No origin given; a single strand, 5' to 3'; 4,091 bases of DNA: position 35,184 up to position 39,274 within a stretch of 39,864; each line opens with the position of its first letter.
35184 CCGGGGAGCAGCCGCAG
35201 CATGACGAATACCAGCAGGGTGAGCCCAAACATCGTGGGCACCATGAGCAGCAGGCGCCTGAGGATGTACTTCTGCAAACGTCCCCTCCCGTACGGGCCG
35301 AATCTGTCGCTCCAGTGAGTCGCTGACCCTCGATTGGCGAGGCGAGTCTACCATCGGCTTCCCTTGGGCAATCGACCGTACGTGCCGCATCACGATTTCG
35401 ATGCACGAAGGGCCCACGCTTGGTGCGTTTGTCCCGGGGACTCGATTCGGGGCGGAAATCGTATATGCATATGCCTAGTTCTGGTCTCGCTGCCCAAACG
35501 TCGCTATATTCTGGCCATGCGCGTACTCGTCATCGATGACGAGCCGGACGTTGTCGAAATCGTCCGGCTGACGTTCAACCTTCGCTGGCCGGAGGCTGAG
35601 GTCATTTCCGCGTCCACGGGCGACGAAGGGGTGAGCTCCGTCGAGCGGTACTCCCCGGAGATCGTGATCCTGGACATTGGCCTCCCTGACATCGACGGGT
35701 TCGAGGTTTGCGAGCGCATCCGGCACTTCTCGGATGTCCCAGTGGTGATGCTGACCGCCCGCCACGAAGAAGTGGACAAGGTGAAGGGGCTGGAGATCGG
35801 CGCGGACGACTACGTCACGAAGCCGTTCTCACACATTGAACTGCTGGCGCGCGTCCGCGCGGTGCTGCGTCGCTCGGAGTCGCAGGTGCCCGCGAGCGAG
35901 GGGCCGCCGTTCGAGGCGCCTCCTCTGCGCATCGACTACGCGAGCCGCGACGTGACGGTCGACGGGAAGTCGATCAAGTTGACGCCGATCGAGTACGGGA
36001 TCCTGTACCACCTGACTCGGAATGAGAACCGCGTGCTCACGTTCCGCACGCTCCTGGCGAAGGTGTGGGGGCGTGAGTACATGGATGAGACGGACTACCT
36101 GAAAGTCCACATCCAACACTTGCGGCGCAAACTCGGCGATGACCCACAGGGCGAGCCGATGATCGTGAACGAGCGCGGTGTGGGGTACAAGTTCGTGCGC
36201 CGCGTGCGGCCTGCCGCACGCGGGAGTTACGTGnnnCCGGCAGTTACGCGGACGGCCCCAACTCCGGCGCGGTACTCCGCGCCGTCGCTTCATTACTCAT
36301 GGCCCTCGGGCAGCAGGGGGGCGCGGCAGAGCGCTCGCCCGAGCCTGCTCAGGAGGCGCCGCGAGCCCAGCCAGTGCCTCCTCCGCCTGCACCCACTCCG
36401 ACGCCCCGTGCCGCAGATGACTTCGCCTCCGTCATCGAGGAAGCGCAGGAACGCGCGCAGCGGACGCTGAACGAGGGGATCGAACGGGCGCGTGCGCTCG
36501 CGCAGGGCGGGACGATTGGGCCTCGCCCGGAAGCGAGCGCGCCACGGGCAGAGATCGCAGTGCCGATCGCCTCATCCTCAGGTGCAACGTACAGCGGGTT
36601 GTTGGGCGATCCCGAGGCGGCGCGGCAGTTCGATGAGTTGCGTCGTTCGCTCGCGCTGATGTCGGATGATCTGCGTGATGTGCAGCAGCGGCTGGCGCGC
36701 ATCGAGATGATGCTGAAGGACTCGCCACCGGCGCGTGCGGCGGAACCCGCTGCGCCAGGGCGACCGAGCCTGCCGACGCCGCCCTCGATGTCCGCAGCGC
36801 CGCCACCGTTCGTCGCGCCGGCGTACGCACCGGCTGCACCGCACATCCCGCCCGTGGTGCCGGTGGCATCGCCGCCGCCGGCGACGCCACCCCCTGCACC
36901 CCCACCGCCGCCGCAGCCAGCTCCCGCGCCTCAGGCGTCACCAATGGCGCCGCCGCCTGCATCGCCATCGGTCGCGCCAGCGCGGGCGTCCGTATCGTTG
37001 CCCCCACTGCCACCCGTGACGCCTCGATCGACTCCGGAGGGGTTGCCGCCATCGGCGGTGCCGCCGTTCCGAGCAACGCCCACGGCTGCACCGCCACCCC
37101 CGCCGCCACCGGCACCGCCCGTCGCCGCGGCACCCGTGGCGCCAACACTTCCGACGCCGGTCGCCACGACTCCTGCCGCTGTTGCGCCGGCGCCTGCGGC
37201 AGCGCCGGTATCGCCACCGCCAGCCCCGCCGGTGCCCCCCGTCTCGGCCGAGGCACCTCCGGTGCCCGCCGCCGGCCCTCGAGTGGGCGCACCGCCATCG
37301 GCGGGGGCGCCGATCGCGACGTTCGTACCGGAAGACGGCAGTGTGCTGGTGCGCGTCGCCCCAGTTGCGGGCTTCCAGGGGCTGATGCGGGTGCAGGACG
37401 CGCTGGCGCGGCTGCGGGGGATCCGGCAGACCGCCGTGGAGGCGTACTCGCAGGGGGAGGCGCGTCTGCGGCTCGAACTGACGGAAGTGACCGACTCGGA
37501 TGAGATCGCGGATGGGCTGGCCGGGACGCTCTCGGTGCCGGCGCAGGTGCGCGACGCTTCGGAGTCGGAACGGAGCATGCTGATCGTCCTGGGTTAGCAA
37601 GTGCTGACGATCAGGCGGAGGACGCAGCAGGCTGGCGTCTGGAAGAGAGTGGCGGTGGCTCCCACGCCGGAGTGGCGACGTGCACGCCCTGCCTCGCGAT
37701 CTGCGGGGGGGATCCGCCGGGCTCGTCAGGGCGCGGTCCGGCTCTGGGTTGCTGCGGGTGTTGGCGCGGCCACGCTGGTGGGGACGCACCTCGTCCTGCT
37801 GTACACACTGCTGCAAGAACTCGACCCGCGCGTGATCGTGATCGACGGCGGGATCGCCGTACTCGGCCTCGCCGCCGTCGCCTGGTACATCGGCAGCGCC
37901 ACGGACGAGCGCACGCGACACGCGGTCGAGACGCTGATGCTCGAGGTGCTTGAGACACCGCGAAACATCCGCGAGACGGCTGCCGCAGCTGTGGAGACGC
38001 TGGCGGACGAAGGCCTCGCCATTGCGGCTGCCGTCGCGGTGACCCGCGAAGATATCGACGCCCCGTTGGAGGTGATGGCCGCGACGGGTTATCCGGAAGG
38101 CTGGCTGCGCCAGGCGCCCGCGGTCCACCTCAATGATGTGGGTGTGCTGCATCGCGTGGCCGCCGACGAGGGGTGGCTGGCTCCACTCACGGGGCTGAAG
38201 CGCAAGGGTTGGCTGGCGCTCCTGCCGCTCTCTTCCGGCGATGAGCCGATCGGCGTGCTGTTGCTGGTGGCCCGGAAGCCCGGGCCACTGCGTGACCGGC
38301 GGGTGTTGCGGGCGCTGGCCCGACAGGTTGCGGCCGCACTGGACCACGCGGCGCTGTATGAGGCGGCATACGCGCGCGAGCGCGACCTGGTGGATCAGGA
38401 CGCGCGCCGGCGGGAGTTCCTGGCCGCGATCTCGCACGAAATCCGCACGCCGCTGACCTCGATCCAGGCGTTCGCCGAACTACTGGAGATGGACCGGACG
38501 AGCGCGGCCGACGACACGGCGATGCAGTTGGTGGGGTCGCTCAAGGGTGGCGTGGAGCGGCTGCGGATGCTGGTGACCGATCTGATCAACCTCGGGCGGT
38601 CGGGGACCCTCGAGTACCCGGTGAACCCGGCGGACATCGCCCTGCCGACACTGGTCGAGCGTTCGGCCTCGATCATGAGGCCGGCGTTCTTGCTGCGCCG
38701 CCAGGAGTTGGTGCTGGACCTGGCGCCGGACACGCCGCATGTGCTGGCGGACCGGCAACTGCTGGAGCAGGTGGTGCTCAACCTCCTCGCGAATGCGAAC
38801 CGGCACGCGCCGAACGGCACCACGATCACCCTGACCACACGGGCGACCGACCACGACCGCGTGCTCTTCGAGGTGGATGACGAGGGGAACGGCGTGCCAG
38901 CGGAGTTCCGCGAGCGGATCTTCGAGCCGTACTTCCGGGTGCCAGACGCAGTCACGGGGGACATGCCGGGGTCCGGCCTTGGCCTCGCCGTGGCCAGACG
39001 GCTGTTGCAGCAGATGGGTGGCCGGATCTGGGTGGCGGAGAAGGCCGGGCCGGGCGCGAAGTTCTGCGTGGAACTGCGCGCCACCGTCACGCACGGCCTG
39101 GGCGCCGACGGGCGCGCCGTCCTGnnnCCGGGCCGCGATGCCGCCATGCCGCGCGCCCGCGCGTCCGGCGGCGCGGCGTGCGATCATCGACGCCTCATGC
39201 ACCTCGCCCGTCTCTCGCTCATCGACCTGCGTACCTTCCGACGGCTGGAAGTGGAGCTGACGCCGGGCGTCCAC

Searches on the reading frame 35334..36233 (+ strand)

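Call 74: search_protein_families(library=pfam, proteins=[window:35334-36233:+], max_evalue=0.00001)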
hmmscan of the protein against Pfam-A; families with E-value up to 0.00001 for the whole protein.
window:35334-36233:+ (300 aa): 2 families
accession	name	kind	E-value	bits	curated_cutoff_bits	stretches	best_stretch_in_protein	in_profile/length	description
PF00072.30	Response_reg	-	3e-27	95.4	30.2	1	64-175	1-111/111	Response regulator receiver domain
PF00486.34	Trans_reg_C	-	3.9e-22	78.5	26.2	1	211-287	1-77/77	Transcriptional regulatory protein, C terminal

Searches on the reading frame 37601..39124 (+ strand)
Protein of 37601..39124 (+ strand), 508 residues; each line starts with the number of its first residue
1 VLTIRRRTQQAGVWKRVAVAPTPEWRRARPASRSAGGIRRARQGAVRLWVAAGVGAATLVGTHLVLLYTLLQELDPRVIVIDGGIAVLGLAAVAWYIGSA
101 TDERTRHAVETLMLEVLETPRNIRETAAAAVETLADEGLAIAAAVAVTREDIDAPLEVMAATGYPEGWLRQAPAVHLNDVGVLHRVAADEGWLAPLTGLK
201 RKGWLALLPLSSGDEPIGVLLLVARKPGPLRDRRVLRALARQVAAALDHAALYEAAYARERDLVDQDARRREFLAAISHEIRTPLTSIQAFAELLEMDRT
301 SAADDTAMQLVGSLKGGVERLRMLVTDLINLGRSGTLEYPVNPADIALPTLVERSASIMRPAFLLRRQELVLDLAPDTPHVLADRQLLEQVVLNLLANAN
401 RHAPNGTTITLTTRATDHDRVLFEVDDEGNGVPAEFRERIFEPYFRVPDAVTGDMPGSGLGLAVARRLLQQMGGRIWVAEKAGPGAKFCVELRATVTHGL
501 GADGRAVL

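Call 74: search_protein_families(library=pfam, proteins=[window:37601-39124:+], max_evalue=0.00001)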
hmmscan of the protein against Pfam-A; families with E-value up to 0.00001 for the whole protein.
window:37601-39124:+ (508 aa): 3 families
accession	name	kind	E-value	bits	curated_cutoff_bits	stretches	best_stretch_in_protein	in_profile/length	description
PF02518.31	HATPase_c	-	7.8e-26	91.1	26.4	1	384-494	2-109/111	Histidine kinase-, DNA gyrase B-, and HSP90-like ATPase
PF00512.31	HisKA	-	4.1e-16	59.2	26.9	1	270-334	2-63/66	His Kinase A (phospho-acceptor) domain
PF13185.12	GAF_2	-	2.7e-06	28.1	28.6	1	109-248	4-136/136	GAF domain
